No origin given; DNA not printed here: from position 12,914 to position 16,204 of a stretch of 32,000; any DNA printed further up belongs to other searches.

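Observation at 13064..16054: Membrane-anchored SBP fused to tandem CBM-like modules through a long helical spacer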

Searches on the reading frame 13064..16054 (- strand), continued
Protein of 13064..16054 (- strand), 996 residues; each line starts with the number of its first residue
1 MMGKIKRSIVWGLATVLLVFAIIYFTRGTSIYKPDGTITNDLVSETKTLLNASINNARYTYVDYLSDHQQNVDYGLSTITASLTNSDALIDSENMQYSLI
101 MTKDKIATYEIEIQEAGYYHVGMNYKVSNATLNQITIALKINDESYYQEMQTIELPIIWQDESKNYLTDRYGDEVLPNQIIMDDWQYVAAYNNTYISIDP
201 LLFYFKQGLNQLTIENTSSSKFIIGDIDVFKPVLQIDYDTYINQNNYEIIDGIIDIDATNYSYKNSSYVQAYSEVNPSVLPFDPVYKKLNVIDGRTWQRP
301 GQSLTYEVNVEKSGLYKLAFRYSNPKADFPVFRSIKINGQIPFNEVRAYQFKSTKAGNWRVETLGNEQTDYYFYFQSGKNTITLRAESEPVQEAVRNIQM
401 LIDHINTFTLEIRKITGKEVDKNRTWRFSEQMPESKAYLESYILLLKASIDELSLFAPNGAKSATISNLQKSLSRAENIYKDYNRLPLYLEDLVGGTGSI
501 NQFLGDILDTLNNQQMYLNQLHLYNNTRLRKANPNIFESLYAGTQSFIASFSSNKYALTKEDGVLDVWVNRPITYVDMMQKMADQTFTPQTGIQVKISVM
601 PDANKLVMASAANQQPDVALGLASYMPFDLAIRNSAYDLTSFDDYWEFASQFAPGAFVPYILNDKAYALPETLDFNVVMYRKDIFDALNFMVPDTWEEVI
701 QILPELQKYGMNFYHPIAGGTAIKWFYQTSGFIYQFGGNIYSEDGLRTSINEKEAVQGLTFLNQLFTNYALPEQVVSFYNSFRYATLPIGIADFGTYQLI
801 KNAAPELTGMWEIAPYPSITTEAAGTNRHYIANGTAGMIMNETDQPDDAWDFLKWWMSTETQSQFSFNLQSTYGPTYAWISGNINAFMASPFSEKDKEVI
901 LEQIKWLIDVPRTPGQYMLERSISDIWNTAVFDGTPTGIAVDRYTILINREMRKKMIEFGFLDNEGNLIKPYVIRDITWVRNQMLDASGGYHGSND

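Call 44: fold_search(model_id=the predicted structure, library=pdb)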
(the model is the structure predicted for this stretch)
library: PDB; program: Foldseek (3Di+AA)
matches with E <= 10: 1607; with E <= 0.001: 1029
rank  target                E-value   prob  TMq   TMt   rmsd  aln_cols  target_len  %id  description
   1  5ysb_A                6.4e-18  1.00  0.34  0.82   3.2       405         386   21  Crystal structure of beta-1,2-glucooligosaccharide binding protein in ligand-free form (released 2018-05-02)
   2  5yse_A                1.1e-17  1.00  0.33  0.78   4.2       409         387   20  Crystal structure of beta-1,2-glucooligosaccharide binding protein in complex with sophorotetraose (released 2018-05-02)
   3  5ysf_A                1.1e-17  1.00  0.33  0.77   4.1       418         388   21  Crystal structure of beta-1,2-glucooligosaccharide binding protein in complex with sophoropentaose (released 2018-05-02)
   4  9xf5_A                1.5e-17  1.00  0.32  0.76   4.4       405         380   19  Cycloisomaltooligosaccharide binding protein in complex with cycloisomaltooctaose (released 2026-03-25)
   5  5ysd_A                2.1e-17  1.00  0.33  0.77   4.2       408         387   22  Crystal structure of beta-1,2-glucooligosaccharide binding protein in complex with sophorotriose (released 2018-05-02)
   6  5ysb_B                2.8e-17  1.00  0.34  0.83   3.3       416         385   22  Crystal structure of beta-1,2-glucooligosaccharide binding protein in ligand-free form (released 2018-05-02)
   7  5ysd_B                3.2e-17  1.00  0.33  0.78   4.3       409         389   21  Crystal structure of beta-1,2-glucooligosaccharide binding protein in complex with sophorotriose (released 2018-05-02)
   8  5ci5_B                4.1e-17  1.00  0.32  0.72   5.1       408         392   19  Crystal Structure of an ABC transporter Solute Binding Protein from Thermotoga Lettingae TMO (Tlet_1705, TARGET EFI-51 (released 2015-07-22)
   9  6dtr                  4.8e-17  1.00  0.34  0.80   3.4       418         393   19  Apo T. maritima MalE3 (released 2018-09-19)
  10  5yse_B                5.2e-17  1.00  0.33  0.77   4.2       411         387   21  Crystal structure of beta-1,2-glucooligosaccharide binding protein in complex with sophorotetraose (released 2018-05-02)
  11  3uor_B                9.0e-17  1.00  0.35  0.83   3.2       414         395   16  The structure of the sugar-binding protein MalE from the phytopathogen Xanthomonas citri (released 2011-12-14)
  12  5tu0_A                1.0e-16  1.00  0.33  0.81   3.7       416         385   17  1.9 Angstrom Resolution Crystal Structure of Maltose-Binding Periplasmic Protein MalE from Listeria monocytogenes in C (released 2016-11-16)
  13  9xfu_A                1.1e-16  1.00  0.31  0.71   6.5       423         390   18  Cycloisomaltooligosaccharide binding protein in complex with isomaltoheptaose (released 2026-03-25)
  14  2fnc_A                1.2e-16  1.00  0.31  0.72   4.9       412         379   18  Thermotoga maritima maltotriose binding protein bound with maltotriose. (released 2007-01-16)
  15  5ci5_A                1.2e-16  1.00  0.31  0.70   5.3       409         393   19  Crystal Structure of an ABC transporter Solute Binding Protein from Thermotoga Lettingae TMO (Tlet_1705, TARGET EFI-51 (released 2015-07-22)
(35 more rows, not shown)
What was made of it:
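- On MalE-type (CUT1, Pfam SBP_bac_1/SBP_bac_8) solute-binding protein of an ABC importer: Foldseek matches 5ysb at E 6e-18 with TM 0.82, and MalE structures at TM 0.80-0.83, over about 405 columns (call 44)
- Checked: Foldseek matches 5ysb with TM 0.82 (call 44).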

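Call 47: find_encoding_contigs(protein=P0104, flank=10000, max_places=1)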
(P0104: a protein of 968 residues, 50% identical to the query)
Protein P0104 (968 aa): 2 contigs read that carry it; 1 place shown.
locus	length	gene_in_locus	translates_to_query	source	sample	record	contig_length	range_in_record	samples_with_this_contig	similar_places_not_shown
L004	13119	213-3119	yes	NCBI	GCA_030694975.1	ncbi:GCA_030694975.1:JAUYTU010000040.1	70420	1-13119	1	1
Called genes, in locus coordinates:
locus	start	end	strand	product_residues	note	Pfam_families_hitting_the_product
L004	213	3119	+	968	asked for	PF01547:SBP_bac_1, PF13416:SBP_bac_8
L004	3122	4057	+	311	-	PF00528:BPD_transp_1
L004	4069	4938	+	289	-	PF00528:BPD_transp_1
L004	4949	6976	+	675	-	PF01436:NHL (faint), PF00515:TPR_1 (faint), PF07719:TPR_2 (faint), PF04893:Yip1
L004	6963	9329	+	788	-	PF18952:DUF5696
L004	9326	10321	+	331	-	-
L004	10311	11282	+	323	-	PF00528:BPD_transp_1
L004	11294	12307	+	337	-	PF00150:Cellulase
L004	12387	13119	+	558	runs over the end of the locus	PF00933:Glyco_hydro_3, PF01915:Glyco_hydro_3_C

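Call 48: find_encoding_contigs(protein=P0043, flank=10000, max_places=1)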
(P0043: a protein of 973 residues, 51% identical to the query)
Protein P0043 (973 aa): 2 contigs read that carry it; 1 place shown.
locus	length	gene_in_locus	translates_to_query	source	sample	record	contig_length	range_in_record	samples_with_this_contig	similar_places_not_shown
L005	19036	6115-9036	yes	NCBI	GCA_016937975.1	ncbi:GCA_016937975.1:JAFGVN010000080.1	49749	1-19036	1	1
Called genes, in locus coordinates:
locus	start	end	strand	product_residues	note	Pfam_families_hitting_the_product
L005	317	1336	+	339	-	PF00356:LacI, PF00532:Peripla_BP_1, PF13407:Peripla_BP_4, PF13377:Peripla_BP_3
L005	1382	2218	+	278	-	PF00933:Glyco_hydro_3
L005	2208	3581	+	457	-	PF01915:Glyco_hydro_3_C, PF14310:Fn3-like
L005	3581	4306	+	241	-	PF03935:SKN1_KRE6_Sbg1 (faint), PF00722:Glyco_hydro_16, PF26113:GH16_XgeA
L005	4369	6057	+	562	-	-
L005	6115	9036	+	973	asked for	PF01547:SBP_bac_1, PF13416:SBP_bac_8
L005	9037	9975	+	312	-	PF00528:BPD_transp_1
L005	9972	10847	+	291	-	PF00528:BPD_transp_1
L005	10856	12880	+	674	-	PF01436:NHL (faint), PF08450:SGL (faint), PF04893:Yip1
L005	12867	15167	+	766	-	PF18952:DUF5696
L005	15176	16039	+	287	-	PF00528:BPD_transp_1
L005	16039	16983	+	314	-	PF00528:BPD_transp_1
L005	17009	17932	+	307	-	PF03935:SKN1_KRE6_Sbg1, PF00722:Glyco_hydro_16, PF26113:GH16_XgeA, PF03935:SKN1_KRE6_Sbg1 (weak)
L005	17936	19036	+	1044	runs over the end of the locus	-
